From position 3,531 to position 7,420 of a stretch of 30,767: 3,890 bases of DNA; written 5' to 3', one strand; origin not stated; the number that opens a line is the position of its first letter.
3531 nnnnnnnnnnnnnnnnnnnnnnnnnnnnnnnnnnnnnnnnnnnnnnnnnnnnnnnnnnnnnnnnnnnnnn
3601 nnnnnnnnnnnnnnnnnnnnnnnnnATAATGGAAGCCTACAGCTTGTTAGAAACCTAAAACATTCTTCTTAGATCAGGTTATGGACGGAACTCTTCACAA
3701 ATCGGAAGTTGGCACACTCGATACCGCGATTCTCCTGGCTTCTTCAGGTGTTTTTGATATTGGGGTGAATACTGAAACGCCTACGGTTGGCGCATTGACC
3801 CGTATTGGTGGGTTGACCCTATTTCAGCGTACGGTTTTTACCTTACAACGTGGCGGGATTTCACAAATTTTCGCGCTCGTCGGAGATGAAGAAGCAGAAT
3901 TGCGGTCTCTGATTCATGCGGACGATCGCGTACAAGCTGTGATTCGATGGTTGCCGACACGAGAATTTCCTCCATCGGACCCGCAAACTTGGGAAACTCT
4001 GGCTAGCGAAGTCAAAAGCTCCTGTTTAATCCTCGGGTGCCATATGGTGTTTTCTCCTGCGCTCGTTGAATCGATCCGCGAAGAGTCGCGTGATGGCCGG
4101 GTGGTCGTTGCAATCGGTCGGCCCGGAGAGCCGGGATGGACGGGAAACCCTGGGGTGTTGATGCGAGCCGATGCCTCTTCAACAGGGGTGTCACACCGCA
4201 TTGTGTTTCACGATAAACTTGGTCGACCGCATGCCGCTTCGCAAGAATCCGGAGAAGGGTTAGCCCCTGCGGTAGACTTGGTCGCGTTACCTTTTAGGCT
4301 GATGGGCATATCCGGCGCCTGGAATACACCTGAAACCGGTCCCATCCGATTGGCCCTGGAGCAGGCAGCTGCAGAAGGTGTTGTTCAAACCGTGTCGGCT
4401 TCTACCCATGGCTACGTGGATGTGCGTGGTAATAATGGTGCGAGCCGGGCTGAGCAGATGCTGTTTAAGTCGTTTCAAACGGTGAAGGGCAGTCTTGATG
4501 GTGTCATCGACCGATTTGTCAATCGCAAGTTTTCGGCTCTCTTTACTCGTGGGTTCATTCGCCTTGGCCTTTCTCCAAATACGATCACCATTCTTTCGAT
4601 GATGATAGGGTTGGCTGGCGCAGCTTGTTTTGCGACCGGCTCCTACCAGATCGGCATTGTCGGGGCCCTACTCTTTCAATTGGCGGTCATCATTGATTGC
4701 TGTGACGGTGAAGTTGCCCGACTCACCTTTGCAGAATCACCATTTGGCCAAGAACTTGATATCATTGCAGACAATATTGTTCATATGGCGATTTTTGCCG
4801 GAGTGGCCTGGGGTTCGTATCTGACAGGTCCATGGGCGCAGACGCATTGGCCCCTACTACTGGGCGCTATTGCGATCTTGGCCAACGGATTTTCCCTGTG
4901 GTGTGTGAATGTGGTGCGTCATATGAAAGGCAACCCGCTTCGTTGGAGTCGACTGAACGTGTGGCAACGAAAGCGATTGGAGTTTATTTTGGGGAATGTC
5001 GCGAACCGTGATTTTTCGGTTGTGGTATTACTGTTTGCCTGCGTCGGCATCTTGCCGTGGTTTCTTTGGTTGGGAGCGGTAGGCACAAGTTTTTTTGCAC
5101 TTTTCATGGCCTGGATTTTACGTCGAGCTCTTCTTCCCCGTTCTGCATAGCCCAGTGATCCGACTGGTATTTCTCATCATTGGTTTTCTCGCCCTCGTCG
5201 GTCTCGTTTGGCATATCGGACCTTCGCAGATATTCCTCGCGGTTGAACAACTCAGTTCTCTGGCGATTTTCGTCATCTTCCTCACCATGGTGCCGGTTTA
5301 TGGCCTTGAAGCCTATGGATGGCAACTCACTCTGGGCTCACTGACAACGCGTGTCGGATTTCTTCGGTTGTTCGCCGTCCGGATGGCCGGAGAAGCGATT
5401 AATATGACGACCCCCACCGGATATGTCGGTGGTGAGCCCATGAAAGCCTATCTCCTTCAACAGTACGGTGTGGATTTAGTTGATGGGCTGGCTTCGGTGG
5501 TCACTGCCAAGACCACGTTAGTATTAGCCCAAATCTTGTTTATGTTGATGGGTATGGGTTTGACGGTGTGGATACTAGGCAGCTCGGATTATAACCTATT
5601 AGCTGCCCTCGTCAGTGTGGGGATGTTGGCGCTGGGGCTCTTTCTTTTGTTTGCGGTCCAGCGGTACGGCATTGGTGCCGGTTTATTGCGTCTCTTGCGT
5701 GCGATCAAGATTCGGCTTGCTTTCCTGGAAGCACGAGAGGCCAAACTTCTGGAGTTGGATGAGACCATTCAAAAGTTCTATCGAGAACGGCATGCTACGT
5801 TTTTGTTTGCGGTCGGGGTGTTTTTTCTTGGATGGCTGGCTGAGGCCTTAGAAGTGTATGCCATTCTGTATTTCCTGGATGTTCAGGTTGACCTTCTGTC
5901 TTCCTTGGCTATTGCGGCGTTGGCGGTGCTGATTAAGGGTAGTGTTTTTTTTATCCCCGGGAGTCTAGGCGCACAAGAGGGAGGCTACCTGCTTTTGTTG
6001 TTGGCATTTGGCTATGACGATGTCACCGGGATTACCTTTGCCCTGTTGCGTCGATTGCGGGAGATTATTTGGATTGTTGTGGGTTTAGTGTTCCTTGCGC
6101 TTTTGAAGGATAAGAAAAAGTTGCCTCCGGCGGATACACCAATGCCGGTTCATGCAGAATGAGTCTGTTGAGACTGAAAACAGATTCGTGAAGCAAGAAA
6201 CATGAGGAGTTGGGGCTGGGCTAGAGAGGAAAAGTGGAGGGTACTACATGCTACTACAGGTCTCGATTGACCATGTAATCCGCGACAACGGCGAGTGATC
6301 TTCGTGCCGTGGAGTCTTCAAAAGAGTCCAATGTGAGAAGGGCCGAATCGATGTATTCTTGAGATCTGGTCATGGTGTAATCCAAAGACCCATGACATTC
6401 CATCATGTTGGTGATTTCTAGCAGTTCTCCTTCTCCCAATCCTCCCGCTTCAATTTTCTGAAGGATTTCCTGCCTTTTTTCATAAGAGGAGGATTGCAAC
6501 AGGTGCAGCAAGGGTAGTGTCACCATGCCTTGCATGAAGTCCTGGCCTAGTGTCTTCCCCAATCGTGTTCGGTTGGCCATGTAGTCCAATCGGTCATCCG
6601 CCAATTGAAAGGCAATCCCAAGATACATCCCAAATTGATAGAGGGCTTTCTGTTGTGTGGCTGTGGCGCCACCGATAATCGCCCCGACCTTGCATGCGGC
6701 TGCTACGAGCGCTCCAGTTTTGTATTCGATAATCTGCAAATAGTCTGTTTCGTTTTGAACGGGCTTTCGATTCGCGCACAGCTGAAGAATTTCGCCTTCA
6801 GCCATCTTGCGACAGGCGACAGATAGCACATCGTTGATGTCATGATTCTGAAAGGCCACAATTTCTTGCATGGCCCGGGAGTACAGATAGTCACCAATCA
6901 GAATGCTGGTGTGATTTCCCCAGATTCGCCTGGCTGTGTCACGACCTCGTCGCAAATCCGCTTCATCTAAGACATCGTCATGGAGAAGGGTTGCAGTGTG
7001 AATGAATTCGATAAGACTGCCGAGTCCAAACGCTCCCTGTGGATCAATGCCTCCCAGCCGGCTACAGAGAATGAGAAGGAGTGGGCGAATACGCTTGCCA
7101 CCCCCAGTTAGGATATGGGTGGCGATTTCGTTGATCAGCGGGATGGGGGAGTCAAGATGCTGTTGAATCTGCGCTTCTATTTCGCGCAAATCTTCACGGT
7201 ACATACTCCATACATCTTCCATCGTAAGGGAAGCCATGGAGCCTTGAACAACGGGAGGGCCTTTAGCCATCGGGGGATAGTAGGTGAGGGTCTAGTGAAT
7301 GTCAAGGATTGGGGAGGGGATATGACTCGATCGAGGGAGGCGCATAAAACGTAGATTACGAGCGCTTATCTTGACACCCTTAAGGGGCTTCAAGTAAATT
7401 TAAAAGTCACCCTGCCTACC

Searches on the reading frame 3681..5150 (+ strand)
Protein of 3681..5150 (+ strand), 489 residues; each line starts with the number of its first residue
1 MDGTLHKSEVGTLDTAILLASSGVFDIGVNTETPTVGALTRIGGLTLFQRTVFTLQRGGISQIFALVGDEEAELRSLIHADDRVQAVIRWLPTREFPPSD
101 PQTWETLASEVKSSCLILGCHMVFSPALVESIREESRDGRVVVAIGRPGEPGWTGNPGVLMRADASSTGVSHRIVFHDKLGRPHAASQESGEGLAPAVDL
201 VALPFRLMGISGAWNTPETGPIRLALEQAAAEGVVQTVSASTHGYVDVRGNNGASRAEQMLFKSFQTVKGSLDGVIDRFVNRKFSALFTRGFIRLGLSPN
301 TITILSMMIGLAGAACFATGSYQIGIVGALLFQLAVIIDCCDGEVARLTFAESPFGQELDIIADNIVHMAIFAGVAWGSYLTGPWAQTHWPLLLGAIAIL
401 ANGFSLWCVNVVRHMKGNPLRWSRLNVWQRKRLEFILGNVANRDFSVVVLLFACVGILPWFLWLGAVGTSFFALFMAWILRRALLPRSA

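Call 7: search_protein_families(library=pfam, proteins=[window:3681-5150:+], max_evalue=0.01)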
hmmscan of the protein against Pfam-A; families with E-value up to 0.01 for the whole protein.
window:3681-5150:+ (489 aa): 1 family
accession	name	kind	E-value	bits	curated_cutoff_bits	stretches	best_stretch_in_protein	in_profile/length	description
PF01066.26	CDP-OH_P_transf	-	4.8e-12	47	22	1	298-432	3-120/152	CDP-alcohol phosphatidyltransferase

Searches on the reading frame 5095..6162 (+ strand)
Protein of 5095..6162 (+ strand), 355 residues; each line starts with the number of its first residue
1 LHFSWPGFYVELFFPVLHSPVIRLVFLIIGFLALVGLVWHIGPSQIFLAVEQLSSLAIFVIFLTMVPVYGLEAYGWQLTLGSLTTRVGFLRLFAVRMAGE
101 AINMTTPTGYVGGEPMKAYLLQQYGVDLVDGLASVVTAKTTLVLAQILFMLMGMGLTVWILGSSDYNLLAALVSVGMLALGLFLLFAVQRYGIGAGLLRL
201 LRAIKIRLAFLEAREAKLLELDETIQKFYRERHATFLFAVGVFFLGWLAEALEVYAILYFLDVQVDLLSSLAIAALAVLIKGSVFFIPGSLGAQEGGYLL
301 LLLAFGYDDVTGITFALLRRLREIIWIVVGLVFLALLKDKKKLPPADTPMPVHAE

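Call 7: search_protein_families(library=pfam, proteins=[window:5095-6162:+], max_evalue=0.01)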
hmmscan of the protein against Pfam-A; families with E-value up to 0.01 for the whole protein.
window:5095-6162:+ (355 aa): 1 family
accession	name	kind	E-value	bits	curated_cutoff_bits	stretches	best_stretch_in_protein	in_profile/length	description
PF03706.18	LPG_synthase_TM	-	2.1e-36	126.4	33.4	1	28-326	2-297/302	Lysylphosphatidylglycerol synthase TM region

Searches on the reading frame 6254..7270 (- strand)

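Call 6: search_protein_families(library=pfam, proteins=[window:6254-7270:-], max_evalue=0.01)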
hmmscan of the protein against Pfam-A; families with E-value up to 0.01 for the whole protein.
window:6254-7270:- (338 aa): 1 family
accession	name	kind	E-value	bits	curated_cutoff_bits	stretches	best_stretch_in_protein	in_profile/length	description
PF00348.22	polyprenyl_synt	-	1.9e-69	234.1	27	1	44-277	2-238/251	Polyprenyl synthetase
